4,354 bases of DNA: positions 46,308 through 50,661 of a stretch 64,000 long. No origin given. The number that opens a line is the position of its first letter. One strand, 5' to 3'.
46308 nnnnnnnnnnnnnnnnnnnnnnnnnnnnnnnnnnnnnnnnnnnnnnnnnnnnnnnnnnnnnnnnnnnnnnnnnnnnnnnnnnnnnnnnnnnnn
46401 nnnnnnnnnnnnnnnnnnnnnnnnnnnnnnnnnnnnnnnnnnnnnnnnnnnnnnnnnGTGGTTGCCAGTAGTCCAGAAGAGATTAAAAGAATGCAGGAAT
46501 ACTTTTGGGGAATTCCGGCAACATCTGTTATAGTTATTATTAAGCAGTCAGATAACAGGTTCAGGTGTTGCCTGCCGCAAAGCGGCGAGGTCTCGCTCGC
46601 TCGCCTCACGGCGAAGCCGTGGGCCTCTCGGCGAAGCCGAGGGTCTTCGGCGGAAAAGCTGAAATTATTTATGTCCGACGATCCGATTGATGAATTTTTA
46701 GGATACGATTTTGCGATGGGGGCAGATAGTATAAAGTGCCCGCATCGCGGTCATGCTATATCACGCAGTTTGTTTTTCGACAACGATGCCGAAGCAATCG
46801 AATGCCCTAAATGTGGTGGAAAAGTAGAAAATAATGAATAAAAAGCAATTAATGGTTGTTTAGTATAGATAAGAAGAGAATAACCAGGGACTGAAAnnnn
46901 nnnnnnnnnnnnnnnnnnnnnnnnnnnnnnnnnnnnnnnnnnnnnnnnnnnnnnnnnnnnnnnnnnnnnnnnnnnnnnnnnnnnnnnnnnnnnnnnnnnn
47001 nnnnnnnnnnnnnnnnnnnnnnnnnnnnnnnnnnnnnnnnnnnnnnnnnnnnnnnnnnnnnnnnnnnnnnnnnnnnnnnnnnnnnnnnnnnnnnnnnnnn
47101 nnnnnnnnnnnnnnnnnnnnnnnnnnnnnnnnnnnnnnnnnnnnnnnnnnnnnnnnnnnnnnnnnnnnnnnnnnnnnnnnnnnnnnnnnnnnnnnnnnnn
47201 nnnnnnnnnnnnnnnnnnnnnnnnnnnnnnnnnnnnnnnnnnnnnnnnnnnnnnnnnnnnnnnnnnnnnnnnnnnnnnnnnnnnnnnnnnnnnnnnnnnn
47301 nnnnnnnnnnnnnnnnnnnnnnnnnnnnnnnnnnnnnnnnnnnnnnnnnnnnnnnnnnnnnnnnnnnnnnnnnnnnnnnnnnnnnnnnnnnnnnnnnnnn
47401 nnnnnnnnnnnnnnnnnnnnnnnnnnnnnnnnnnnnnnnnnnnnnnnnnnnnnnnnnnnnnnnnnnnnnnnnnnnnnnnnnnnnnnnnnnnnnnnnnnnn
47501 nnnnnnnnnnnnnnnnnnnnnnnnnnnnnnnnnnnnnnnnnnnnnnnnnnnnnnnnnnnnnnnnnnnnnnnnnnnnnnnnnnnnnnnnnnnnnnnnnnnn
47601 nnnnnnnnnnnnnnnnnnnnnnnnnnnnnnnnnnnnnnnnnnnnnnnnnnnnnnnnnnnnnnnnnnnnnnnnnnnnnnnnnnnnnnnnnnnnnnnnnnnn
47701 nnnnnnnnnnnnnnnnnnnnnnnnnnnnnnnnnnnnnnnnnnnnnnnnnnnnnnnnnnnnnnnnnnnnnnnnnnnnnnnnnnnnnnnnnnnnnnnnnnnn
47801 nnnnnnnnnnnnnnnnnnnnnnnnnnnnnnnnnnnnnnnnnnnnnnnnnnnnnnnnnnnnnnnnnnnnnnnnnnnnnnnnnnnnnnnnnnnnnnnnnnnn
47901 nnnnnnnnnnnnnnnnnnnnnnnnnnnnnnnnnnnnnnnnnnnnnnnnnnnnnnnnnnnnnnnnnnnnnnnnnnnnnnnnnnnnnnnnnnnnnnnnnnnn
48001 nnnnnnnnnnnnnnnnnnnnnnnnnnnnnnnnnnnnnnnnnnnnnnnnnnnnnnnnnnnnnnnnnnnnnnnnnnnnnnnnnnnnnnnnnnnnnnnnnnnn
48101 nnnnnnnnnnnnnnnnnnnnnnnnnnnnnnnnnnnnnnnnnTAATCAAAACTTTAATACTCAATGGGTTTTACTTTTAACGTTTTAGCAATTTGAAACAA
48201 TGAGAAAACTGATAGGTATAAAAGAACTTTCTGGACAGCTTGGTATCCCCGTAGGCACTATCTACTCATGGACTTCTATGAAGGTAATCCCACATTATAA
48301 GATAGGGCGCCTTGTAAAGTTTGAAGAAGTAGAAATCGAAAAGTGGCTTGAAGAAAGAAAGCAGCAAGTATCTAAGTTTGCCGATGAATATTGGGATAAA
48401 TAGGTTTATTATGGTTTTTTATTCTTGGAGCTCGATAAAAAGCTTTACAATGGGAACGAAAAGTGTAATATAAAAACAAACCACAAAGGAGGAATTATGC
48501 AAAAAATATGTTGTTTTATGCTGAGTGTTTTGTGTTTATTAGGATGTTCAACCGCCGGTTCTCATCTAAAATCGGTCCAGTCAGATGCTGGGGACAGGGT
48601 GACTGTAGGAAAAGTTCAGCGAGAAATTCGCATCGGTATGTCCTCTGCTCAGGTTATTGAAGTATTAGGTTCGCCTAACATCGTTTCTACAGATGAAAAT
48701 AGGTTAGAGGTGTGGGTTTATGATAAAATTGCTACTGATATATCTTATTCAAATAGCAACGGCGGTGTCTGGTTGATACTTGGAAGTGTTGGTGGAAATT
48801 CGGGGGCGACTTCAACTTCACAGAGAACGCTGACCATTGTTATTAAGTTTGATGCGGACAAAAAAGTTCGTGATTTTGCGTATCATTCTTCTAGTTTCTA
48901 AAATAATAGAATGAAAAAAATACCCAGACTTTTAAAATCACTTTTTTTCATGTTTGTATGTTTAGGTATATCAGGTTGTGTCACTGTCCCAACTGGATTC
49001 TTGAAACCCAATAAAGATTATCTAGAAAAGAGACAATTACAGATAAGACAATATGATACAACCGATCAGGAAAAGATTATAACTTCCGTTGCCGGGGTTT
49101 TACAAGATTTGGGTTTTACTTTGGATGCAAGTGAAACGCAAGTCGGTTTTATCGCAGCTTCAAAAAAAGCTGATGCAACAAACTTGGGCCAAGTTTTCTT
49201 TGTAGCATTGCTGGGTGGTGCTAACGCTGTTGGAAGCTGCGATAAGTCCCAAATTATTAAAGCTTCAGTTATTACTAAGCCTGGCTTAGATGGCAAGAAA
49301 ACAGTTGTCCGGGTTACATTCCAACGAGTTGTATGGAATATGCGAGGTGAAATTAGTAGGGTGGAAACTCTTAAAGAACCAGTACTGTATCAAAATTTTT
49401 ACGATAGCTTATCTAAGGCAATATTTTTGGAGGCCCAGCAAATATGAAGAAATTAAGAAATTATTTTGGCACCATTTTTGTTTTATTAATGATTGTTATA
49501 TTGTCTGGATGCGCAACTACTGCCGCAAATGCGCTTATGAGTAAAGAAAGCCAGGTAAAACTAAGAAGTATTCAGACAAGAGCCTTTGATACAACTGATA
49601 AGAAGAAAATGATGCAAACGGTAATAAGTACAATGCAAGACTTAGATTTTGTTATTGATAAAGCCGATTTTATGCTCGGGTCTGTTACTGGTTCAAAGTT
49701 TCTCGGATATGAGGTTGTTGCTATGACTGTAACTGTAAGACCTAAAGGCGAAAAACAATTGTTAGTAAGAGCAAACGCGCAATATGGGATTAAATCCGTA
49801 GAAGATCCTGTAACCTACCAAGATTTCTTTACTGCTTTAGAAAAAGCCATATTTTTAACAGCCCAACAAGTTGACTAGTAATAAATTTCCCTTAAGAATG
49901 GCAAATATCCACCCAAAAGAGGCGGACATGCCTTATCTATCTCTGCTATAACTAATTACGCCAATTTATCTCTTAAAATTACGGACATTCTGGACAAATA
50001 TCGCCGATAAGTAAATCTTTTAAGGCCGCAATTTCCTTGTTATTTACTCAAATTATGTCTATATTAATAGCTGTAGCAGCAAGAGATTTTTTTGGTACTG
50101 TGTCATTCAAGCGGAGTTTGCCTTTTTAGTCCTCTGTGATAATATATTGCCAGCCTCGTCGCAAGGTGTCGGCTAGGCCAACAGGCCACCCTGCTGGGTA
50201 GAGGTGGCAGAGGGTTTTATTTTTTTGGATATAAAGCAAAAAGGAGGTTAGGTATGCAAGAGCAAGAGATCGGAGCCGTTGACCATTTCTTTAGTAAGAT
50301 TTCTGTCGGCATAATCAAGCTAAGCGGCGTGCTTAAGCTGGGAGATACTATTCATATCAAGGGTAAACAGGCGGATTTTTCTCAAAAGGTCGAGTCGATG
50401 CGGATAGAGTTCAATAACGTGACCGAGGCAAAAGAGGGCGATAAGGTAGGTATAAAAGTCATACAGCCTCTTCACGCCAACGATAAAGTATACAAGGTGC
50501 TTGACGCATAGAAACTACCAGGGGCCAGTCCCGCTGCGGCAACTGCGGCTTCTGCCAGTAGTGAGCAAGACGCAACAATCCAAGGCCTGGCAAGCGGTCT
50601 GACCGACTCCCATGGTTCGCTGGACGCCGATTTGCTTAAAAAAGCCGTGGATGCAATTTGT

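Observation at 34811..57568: Four copies of a roughly 330-bp structured intergenic element with modular ends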

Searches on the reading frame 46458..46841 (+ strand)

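Call 33: search_protein_families(library=pfam, proteins=[window:46458-46841:+], max_evalue=0.01)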
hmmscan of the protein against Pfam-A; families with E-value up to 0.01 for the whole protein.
window:46458-46841:+ (127 aa): 1 family
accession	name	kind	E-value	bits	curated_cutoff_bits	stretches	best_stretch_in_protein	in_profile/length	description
PF09723.15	Zn_ribbon_8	-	0.008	16.6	34.4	0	93-124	7-38/41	Zinc ribbon domain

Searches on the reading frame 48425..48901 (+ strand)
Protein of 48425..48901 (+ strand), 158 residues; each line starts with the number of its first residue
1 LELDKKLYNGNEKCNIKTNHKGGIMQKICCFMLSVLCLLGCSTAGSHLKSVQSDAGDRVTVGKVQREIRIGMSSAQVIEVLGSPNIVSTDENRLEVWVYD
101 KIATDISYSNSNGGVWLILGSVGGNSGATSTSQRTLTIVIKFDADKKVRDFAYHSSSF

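Call 33: search_protein_families(library=pfam, proteins=[window:48425-48901:+], max_evalue=0.01)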
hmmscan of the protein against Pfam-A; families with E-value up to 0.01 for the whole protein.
window:48425-48901:+ (158 aa): 1 family
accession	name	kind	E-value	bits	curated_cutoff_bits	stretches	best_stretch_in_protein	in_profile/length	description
PF04355.18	BamE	-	1.4e-05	25.2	23.2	1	66-99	10-41/71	Outer membrane protein assembly factor BamE domain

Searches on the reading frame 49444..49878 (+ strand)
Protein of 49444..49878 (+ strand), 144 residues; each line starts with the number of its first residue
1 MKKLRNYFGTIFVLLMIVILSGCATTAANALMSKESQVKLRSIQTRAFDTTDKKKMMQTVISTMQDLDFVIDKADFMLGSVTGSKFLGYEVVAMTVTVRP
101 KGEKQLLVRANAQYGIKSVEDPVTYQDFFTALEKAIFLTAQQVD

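Call 15: search_protein_families(library=pfam, proteins=[window:49444-49878:+], max_evalue=0.01)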
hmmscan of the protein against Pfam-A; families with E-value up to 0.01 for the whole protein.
window:49444-49878:+ (144 aa): 0 families

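Call 37: find_homologous_proteins(query=window:49444-49878:+)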
Query window:49444-49878:+ (144 aa): 3843 proteins with E <= 0.001 among 3874 candidates; the best 120 are listed.
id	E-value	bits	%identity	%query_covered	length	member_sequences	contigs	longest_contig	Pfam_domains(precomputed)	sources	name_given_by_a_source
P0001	1.4e-84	298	100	100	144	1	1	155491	-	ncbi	ncbi:MAG: hypothetical protein WCI77_07035 [Candidatus Omnitrophota bacterium]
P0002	4.8e-76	270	90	100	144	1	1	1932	-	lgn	-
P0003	4.2e-73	261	88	100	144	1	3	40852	-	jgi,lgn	-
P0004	2.0e-72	259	87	100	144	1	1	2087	-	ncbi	-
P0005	3.0e-72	258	86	100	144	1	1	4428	-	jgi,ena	-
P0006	5.9e-72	257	85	100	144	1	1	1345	-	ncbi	-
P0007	2.8e-71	255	85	100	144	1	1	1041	-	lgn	-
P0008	3.6e-71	255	86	100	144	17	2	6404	-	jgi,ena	-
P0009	5.9e-71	254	85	100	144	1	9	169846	-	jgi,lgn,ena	-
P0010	6.4e-71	254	84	100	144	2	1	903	-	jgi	jgi:hypothetical protein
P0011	6.4e-71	254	85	100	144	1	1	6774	-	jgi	-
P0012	1.2e-70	253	84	100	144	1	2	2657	-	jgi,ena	-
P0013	1.3e-70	253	85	100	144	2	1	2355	-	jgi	-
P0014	1.5e-70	253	83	100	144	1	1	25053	-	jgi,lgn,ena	-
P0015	4.5e-70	251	85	100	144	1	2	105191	-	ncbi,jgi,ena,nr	ncbi:MAG: hypothetical protein COV71_06375 [Candidatus Omnitrophica bacterium CG11_big_fil_rev_8_21_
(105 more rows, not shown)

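Call 38: find_encoding_contigs(protein=P0003, flank=10000, max_places=4)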
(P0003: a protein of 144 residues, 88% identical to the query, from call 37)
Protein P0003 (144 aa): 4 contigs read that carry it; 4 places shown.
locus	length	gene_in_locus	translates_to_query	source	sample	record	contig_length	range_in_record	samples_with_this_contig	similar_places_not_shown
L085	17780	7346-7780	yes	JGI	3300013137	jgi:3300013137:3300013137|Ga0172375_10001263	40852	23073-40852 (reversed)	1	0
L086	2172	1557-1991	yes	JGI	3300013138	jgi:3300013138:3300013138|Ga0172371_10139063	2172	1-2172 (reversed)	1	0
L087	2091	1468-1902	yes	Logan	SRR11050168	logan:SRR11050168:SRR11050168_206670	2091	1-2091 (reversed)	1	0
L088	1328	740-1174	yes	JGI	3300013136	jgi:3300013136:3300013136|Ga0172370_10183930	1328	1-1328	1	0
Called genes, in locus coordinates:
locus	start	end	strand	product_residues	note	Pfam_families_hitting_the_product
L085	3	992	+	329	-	?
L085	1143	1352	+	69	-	PF12728:HTH_17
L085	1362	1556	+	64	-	-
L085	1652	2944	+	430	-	PF00109:ketoacyl-synt, PF08545:ACP_syn_III (faint), PF02801:Ketoacyl-synt_C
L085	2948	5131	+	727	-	PF16927:HisKA_7TM, PF02518:HATPase_c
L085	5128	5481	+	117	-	PF00072:Response_reg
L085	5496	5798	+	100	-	PF00550:PP-binding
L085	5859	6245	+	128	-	-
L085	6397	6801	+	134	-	-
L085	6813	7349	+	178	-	-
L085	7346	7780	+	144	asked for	-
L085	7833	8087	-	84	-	-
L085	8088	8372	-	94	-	-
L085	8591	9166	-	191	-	PF00072:Response_reg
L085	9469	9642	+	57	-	-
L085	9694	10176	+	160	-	PF04492:Phage_rep_O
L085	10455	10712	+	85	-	-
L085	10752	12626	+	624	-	PF00239:Resolvase, PF07508:Recombinase (weak), PF13408:Zn_ribbon_recom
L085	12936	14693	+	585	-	PF00227:Proteasome, PF22091:DUF6941 (faint)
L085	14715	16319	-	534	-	PF00239:Resolvase, PF07508:Recombinase, PF13408:Zn_ribbon_recom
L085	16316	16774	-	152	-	PF11149:DUF2924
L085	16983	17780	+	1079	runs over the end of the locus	PF13091:PLDc_2, PF00270:DEAD (faint), PF04851:ResIII (faint), PF00176:SNF2-rel_dom, PF00271:Helicase_C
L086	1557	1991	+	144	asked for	-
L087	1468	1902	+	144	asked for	-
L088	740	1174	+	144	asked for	-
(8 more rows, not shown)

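Call 39: find_encoding_contigs(protein=P0009, flank=10000, max_places=4)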
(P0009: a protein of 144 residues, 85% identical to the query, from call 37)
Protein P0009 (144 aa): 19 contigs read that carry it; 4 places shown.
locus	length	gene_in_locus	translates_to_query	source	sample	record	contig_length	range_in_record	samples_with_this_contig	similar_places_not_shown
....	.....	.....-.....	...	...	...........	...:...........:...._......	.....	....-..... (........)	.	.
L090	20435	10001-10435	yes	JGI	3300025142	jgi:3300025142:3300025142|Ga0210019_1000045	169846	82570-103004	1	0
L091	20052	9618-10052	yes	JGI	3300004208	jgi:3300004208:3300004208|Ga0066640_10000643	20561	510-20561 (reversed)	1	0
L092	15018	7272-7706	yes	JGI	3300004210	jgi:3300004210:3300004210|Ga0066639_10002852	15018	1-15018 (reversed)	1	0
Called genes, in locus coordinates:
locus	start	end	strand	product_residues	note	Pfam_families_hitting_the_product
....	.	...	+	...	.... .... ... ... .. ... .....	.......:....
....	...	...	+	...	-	-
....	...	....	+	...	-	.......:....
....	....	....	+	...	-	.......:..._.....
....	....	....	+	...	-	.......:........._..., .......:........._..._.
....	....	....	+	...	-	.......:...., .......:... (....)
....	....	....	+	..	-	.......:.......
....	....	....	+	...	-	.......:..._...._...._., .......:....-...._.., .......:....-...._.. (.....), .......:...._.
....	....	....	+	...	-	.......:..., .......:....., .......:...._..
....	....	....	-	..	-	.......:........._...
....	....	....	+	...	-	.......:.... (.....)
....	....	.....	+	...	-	-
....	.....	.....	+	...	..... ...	-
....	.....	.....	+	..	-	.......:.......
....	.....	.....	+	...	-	-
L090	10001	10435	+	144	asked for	-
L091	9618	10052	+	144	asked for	-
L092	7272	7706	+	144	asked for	-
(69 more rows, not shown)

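Call 44: find_encoding_contigs(protein=P0002, flank=10000, max_places=4)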
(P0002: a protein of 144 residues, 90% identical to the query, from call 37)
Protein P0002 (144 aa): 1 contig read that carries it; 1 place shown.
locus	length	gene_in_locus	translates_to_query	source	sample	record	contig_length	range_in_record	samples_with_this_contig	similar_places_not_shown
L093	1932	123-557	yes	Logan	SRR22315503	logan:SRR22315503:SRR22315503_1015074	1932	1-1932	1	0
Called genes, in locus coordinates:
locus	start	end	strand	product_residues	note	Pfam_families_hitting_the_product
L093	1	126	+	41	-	?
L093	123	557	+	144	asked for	-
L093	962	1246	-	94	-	-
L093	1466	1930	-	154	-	?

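Call 45: find_encoding_contigs(protein=P0005, flank=10000, max_places=4)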
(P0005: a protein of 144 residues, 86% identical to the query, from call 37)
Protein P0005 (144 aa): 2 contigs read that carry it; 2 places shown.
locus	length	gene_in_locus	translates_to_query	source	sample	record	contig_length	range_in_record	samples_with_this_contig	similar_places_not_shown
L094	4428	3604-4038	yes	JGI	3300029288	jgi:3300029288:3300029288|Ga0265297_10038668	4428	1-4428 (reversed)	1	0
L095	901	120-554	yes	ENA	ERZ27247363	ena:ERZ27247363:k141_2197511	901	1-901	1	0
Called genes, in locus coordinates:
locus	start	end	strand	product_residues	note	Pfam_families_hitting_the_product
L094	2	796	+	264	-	?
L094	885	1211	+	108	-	PF07883:Cupin_2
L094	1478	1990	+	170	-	PF10543:ORF6N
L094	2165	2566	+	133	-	PF12092:DUF3568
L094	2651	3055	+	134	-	-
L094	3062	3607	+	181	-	-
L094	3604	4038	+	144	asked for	-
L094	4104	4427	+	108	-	?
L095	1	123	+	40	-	?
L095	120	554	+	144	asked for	-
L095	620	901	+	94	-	?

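Call 67: find_encoding_contigs(protein=P0004, flank=10000, max_places=3)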
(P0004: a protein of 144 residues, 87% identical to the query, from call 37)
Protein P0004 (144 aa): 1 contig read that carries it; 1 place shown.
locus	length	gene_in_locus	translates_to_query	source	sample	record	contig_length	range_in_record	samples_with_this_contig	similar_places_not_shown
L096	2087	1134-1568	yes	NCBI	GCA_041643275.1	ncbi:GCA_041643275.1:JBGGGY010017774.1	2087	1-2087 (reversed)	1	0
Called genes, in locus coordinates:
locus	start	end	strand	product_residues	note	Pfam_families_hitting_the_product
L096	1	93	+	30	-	?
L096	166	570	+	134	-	-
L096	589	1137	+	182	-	-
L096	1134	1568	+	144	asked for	-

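Call 68: find_encoding_contigs(protein=P0008, flank=10000, max_places=4)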
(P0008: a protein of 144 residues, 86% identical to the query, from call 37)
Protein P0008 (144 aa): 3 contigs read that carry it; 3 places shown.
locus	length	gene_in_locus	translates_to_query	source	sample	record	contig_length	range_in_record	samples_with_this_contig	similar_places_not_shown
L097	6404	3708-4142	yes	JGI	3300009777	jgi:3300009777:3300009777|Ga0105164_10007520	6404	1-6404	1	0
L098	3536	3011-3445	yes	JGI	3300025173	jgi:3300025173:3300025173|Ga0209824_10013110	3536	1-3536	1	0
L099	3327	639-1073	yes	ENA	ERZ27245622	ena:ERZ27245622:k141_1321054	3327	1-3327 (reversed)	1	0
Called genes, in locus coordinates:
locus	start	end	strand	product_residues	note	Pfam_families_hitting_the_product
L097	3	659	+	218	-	?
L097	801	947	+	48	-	-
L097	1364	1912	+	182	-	-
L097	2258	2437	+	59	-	-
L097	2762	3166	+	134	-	-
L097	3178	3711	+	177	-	-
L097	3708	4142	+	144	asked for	-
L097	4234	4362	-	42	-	-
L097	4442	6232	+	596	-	PF17297:PEPCK_N, PF00821:PEPCK_GTP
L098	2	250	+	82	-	?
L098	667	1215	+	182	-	-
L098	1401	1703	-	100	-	-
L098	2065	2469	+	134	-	-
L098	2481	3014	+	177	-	-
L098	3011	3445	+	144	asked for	-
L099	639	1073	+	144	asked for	-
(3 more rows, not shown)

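Call 95: search_protein_families(library=pfam, proteins=[L085:7833-8087:-, L085:8088-8372:-], max_evalue=0.01)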
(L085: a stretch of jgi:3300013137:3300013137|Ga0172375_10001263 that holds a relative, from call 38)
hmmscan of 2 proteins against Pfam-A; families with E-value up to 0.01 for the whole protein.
L085:7833-8087:- (84 aa): 0 families

L085:8088-8372:- (94 aa): 0 families

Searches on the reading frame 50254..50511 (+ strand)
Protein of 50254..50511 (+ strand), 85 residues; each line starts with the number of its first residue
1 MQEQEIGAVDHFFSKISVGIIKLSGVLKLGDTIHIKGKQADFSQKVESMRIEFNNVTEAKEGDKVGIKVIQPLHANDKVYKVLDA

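Call 15: search_protein_families(library=pfam, proteins=[window:50254-50511:+], max_evalue=0.01)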
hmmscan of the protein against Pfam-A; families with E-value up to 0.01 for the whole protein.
window:50254-50511:+ (85 aa): 2 families
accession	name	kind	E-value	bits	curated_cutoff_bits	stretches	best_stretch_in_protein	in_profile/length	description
PF03144.31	GTP_EFTU_D2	-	1.5e-06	29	30.3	1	23-69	9-58/73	Elongation factor Tu domain 2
PF22042.2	EF-G_D2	-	0.00036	21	27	0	23-81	24-83/84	Elongation factor G domain 2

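Call 17: find_encoding_contigs(protein=window:50254-50511:+, flank=10000, max_places=10)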
Protein window:50254-50511:+ (85 aa): 1 contig read that carries it; 1 place shown.
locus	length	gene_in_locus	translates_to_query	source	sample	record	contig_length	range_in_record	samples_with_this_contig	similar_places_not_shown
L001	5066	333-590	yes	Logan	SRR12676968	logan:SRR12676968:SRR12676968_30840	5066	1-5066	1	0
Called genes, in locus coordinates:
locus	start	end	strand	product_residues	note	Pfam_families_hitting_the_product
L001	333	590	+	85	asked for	PF03144:GTP_EFTU_D2 (weak)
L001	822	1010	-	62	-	-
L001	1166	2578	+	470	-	PF00515:TPR_1 (faint), PF07719:TPR_2 (faint)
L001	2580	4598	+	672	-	PF07719:TPR_2 (faint)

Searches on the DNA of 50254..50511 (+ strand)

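Call 96: search_rna_families(sources=[L001, L003, L004, L093, L100], threshold=evalue, max_evalue=1)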
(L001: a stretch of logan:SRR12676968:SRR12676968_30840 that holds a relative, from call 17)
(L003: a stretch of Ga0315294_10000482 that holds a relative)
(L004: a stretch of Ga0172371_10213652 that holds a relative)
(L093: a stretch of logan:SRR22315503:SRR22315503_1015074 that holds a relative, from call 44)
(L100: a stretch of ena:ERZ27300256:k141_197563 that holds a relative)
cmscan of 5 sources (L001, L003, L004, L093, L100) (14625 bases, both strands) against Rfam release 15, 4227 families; matches with E-value up to 1: 5.
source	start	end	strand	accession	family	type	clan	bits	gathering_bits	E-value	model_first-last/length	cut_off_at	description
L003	1729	1809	+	RF00005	tRNA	Gene; tRNA;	CL00001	48.4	29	6.4e-08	1-71/71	no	tRNA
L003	1728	1809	+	RF01684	mascRNA-menRNA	Gene;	-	25.6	42.5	0.16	1-56/56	no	MALAT1-associated small cytoplasmic RNA/MEN beta RNA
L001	1615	1666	+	RF01147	sR12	Gene; snRNA; snoRNA; CD-box;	-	25.3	38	0.081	1-52/52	no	Small nucleolar RNA sR12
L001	1613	1667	+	RF01134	sR30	Gene; snRNA; snoRNA; CD-box;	-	20.8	38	0.15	1-57/57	no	Small nucleolar RNA sR30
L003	3125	3142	+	RF03010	mcrA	Gene; sRNA;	-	19.1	57.6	0.32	1-51/51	no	mcrA RNA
